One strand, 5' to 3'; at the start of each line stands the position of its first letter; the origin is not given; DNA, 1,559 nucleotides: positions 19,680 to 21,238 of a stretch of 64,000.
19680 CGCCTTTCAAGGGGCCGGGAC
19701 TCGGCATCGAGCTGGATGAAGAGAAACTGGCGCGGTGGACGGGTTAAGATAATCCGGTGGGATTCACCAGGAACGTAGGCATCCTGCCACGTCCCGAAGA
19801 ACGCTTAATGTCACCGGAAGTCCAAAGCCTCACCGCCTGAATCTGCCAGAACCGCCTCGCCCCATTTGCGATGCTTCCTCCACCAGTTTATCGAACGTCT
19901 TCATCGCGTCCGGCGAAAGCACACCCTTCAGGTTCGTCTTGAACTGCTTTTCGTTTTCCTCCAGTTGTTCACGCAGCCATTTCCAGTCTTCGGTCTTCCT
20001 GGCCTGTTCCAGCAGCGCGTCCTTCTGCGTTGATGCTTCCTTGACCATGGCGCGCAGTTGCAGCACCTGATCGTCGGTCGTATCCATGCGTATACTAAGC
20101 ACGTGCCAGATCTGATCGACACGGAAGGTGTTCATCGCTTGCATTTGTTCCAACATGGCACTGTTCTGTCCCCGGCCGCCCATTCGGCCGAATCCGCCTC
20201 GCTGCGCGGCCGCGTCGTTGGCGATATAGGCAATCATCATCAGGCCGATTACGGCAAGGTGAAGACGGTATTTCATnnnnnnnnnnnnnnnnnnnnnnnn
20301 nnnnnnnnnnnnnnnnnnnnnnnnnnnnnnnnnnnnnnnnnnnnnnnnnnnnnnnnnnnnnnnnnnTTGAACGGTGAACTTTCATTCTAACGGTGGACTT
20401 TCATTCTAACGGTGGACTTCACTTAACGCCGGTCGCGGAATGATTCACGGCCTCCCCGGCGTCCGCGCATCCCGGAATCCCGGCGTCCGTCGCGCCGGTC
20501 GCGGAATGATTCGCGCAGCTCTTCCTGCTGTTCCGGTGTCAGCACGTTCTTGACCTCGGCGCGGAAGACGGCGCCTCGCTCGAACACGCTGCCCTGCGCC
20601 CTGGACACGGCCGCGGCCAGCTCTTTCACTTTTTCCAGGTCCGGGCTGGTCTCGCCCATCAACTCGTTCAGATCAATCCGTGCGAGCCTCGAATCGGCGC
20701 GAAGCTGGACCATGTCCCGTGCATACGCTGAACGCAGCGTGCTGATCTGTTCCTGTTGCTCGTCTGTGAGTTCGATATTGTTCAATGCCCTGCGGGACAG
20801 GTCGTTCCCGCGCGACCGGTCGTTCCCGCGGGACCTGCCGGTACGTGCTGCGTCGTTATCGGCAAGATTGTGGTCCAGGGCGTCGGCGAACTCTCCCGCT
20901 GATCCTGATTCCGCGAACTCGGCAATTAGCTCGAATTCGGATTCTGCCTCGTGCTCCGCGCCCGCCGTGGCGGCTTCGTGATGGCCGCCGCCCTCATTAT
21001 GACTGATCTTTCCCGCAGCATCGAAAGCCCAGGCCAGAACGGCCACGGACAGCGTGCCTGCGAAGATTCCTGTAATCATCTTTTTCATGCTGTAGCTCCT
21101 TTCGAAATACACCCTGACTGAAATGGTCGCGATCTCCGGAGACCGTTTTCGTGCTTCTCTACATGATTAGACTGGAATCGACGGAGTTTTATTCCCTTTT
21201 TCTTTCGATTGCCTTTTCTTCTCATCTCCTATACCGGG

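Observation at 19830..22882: Envelope-stress module: ECF sigma, anti-sigma and three Spy/CpxP-like LTXXQ proteins with a shared promoter motif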

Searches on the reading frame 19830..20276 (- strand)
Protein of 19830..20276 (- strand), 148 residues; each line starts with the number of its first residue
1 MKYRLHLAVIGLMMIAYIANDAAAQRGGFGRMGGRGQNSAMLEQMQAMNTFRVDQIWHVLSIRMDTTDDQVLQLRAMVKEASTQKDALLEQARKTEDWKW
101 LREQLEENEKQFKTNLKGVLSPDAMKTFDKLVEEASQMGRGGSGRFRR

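Call 3: search_protein_families(library=pfam, proteins=[window:19830-20276:-], max_evalue=1)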
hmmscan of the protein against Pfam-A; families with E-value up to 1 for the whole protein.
window:19830-20276:- (148 aa): 5 families
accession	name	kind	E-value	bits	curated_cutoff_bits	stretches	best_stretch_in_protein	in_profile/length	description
PF11130.14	TraC_F_IV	-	4.9e-05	23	28.1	1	59-116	262-326/375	TraC protein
PF11452.13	DUF3000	-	0.0096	15.8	25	1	74-137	79-136/175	Protein of unknown function (DUF3000)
PF15035.11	Rootletin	-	0.033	14.6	36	1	70-116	91-138/188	Ciliary rootlet component, centrosome cohesion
PF04350.18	PilO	-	0.085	13.4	22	1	78-141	5-65/145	Pilus assembly protein, PilO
PF16483.10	Glyco_hydro_64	-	0.1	12.3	27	1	47-128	134-211/370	Beta-1,3-glucanase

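Call 7: search_protein_families(library=ncbifam, proteins=[window:19830-20276:-], max_evalue=1)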
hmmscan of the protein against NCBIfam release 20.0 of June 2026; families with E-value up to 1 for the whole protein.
window:19830-20276:- (148 aa): 1 family
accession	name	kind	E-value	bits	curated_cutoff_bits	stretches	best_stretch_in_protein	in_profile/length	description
TIGR02168.1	SMC_prok_B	equivalog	0.013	13.2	567.35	1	63-115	180-232/1181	chromosome segregation protein SMC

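Call 26: find_homologous_proteins(query=window:19830-20276:-, max_evalue=0.001)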
Query window:19830-20276:- (148 aa): 56 proteins with E <= 0.001 among 109 candidates.
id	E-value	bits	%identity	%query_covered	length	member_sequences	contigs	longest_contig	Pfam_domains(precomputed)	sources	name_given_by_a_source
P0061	1.6e-86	305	96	100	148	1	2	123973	-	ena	-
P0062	2.7e-86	304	97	100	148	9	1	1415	-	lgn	-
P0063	1.3e-85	302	96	100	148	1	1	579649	-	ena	-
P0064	2.3e-84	298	94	93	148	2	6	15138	-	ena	-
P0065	3.3e-81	288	90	91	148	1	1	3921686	-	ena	-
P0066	1.0e-78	280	87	93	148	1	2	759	-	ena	-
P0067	9.3e-77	273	86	100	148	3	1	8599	-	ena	-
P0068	5.5e-71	255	79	93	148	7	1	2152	-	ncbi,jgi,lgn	-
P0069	2.7e-67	243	76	100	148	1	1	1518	-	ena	-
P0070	3.3e-67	243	77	92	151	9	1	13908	-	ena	-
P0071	1.6e-66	240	75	93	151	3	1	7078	-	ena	-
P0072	1.5e-65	237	74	100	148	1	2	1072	-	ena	-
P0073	2.8e-65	236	76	100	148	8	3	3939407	-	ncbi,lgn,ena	-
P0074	6.9e-65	235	74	93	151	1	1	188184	-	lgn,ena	-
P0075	9.5e-65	235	74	92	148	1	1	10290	-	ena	-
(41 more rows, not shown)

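Call 32: search_solved_structures(query=A2, max_evalue=10, show_alignments=2)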
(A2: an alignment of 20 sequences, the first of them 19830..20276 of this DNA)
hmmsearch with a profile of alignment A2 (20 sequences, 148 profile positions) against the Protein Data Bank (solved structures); distinct sequences matched with E-value up to 10: 1.
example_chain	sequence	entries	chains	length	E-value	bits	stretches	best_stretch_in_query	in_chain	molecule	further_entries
4ar8_A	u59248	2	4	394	3.2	10.7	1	103-138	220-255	COLLAGENASE COLT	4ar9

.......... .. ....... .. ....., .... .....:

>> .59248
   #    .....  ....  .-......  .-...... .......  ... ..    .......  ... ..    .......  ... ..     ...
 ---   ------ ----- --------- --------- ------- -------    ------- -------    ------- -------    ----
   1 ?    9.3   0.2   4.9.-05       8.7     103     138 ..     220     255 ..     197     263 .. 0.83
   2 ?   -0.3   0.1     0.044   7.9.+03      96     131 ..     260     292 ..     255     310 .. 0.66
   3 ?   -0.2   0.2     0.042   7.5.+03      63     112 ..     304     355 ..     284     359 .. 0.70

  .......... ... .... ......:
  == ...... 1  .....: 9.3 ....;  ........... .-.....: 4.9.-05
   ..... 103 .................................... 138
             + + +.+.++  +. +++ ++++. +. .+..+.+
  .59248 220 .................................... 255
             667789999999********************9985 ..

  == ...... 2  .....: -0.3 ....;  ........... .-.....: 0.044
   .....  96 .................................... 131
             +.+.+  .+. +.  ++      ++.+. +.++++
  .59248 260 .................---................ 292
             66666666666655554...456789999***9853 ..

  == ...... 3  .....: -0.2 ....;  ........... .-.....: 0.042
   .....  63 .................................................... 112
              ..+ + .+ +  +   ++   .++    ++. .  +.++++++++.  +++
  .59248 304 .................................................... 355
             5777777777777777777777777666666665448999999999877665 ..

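Call 35: predict_structure(alignment_id=A2)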
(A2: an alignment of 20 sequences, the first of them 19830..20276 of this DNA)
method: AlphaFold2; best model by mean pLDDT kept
length: 148 residues; sequences in the alignment: 20
mean_pLDDT: 71.3   pTM: 0.57
mean pLDDT of the five models: 71.3, 68.3, 66.7, 63.9, 59.3
residues with pLDDT >= 90: 0; 70-90: 96; 50-70: 26; < 50: 26
segments of 3 or more residues with pLDDT < 50: 21-36, 141-148
pLDDT, mean of each block of 10 residues (from residue 1): 56 54 44 50 75 81 79 84 86 84 87 86 85 71 41
secondary structure, 60 per line:
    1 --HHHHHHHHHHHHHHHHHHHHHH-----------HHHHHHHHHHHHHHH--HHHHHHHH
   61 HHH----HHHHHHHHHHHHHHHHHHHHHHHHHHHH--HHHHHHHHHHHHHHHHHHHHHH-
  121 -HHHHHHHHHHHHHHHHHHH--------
elements in order: H3-24 H36-50 H53-63 H68-95 H98-119 H122-140

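Call 42: fold_search(model_id=the predicted structure, library=pdb)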
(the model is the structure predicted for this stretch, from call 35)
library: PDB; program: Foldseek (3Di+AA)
matches with E <= 10: 92; with E <= 0.001: 0
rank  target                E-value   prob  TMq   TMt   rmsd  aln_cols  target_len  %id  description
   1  2y3h_C                3.6e-01  0.66  0.36  0.45   5.0       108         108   15  E63Q mutant of Cupriavidus metallidurans CH34 CnrXs (released 2011-03-30)
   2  2y3b                  6.1e-01  0.51  0.35  0.44   5.7       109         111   16  Co-bound form of Cupriavidus metallidurans CH34 CnrXs (released 2011-03-30)
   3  4wwb                  6.5e-01  0.57  0.37  0.45   4.8       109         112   16  High-resolution structure of the Ni-bound form of the Y135F mutant of C. metallidurans CnrXs (released 2015-02-11)
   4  2y39                  8.7e-01  0.47  0.36  0.44   4.8       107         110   15  Ni-bound form of Cupriavidus metallidurans CH34 CnrXs (released 2011-03-30)
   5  3epv_A                9.8e-01  0.35  0.35  0.43   5.8       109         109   16  X-ray Structure of the Metal-sensor CnrX in both the Apo- and Copper-bound Forms (released 2008-11-25)
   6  2y3h_D                1.0e+00  0.41  0.36  0.45   5.0       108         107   15  E63Q mutant of Cupriavidus metallidurans CH34 CnrXs (released 2011-03-30)
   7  7bqn_MODEL_1_A        1.0e+00  0.20  0.28  0.32  13.3       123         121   13  Solution NMR structure of fold-C Rei; de novo designed protein with an asymmetric all-alpha topology (released 2021-04-07)
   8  3zg1_D                1.3e+00  0.41  0.37  0.46   4.8       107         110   13  NI-BOUND FORM OF M123A MUTANT OF CUPRIAVIDUS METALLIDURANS CH34 CNRXS (released 2013-10-23)
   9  2y3h_B                1.3e+00  0.23  0.31  0.37   5.6       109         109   15  E63Q mutant of Cupriavidus metallidurans CH34 CnrXs (released 2011-03-30)
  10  4wwf_A                1.5e+00  0.30  0.36  0.45   5.5       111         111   15  High-resolution structure of two Ni-bound forms of the M123C mutant of C. metallidurans CnrXs (released 2015-02-11)
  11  5f5p_H                1.6e+00  0.15  0.31  0.27  17.3       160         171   16  Molecular Basis for Shroom2 Recognition by Rock1 (released 2016-10-19)
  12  3zg1_A                1.8e+00  0.33  0.34  0.45   6.9       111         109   10  NI-BOUND FORM OF M123A MUTANT OF CUPRIAVIDUS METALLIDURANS CH34 CNRXS (released 2013-10-23)
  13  5f5p_B                2.0e+00  0.15  0.31  0.28  16.5       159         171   16  Molecular Basis for Shroom2 Recognition by Rock1 (released 2016-10-19)
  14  4hr1_A                2.1e+00  0.20  0.33  0.39   6.5       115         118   19  Structure of PAV1-137, a protein from the virus PAV1 that infects Pyrococcus abyssi. (released 2013-06-19)
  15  5f5p_A                2.2e+00  0.14  0.31  0.26  16.6       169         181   15  Molecular Basis for Shroom2 Recognition by Rock1 (released 2016-10-19)
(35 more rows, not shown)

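Call 81: search_protein_families(library=pfam, alignment_id=A2, max_evalue=1)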
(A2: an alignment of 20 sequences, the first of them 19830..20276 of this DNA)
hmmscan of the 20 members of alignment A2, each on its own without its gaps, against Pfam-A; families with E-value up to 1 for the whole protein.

A. member 1, window:19830-20276:- (148 aa): 5 families
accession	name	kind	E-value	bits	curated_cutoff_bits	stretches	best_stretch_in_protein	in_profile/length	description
PF11130.14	TraC_F_IV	-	4.9e-05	23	28.1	1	59-116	262-326/375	TraC protein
PF11452.13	DUF3000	-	0.0096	15.8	25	1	74-137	79-136/175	Protein of unknown function (DUF3000)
PF15035.11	Rootletin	-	0.033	14.6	36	1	70-116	91-138/188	Ciliary rootlet component, centrosome cohesion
PF04350.18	PilO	-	0.085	13.4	22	1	78-141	5-65/145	Pilus assembly protein, PilO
PF16483.10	Glyco_hydro_64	-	0.1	12.3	27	1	47-128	134-211/370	Beta-1,3-glucanase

B. families by the number of members that match (of 20 scanned): 23 families
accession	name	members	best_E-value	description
PF11130.14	TraC_F_IV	17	4.9e-05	TraC protein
PF15035.11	Rootletin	11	0.00083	Ciliary rootlet component, centrosome cohesion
PF11452.13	DUF3000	11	0.0096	Protein of unknown function (DUF3000)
PF24555.1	CC4_CEP85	8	0.023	Centrosomal protein of 85 kDa-like, CC4 coiled-coil domain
PF04350.18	PilO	3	0.013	Pilus assembly protein, PilO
PF20951.2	Flu_PB2_6th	3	0.081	Influenza RNA polymerase PB2 6th domain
PF09665.15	RE_Alw26IDE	2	0.025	Type II restriction endonuclease (RE_Alw26IDE)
PF16483.10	Glyco_hydro_64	2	0.1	Beta-1,3-glucanase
PF03483.22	B3_4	2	0.11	B3/4 domain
PF19733.4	DUF6223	1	0.016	Family of unknown function (DUF6223)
PF13009.11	Integrase_2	1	0.06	Putative integrase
PF14887.12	HMG_box_5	1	0.074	HMG (high mobility group) box 5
PF02909.22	TetR_C_1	1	0.075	Tetracyclin repressor-like, C-terminal domain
PF17657.6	DNA_pol3_finger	1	0.087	Bacterial DNA polymerase III alpha subunit finger domain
PF18075.7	FtsX_ECD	1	0.093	FtsX extracellular domain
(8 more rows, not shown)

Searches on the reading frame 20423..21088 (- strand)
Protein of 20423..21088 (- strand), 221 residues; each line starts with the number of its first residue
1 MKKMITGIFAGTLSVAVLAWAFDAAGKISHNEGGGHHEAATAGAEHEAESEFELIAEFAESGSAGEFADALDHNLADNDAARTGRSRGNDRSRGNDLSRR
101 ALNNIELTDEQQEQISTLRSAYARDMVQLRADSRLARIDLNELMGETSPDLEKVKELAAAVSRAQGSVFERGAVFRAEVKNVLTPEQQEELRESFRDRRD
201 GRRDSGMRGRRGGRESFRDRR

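Call 3: search_protein_families(library=pfam, proteins=[window:20423-21088:-], max_evalue=1)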
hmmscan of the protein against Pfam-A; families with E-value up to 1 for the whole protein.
window:20423-21088:- (221 aa): 7 families
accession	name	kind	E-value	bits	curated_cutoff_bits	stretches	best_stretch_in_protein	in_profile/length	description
PF13801.11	Metal_resist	-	2.2e-10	41.2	29.2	1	94-188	32-123/125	Heavy-metal resistance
PF07813.17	LTXXQ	-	6.2e-07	30.5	24.3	1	102-192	10-97/100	LTXXQ motif family protein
PF04860.17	Phage_portal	-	0.013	15.2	39.1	1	151-204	136-191/321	Phage portal protein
PF15191.11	Synaptonemal_3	-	0.13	12.6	27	1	104-136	24-56/92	Synaptonemal complex central element protein 3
PF02272.25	DHHA1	-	0.21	12.5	25.9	1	19-58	59-95/102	DHHA1 domain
PF05121.17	GvpK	-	0.27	11.8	25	0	102-146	36-80/85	Gas vesicle protein K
PF13101.12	DUF3945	-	0.37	10.9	21.9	0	176-193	18-36/50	Protein of unknown function (DUF3945)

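Call 7: search_protein_families(library=ncbifam, proteins=[window:20423-21088:-], max_evalue=1)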
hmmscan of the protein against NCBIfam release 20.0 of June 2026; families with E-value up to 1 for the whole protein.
window:20423-21088:- (221 aa): 5 families
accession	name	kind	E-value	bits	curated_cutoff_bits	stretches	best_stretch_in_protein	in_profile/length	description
NF007769.1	PRK10455.1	equivalog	1.8e-08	34.8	174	1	64-203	17-152/160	ATP-independent periplasmic protein-refolding chaperone Spy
NF009391.0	PRK12750.1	equivalog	4.4e-06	26.7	148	1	85-202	31-156/170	CpxP family protein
NF008584.2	PRK11546.1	equivalog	0.0074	16.6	200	1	95-161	32-98/145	zinc resistance sensor/chaperone ZraP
NF009392.0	PRK12751.1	equivalog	0.0086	16.2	238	1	99-198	49-145/162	periplasmic stress adaptor protein CpxP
NF007687.2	PRK10363.1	equivalog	0.043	13.7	160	1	89-198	41-147/152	cell-envelope stress modulator CpxP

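Call 8: find_encoding_contigs(protein=window:20423-21088:-, flank=10000, max_places=6)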
Protein window:20423-21088:- (221 aa): no gene with exactly this product is on record in the collection.
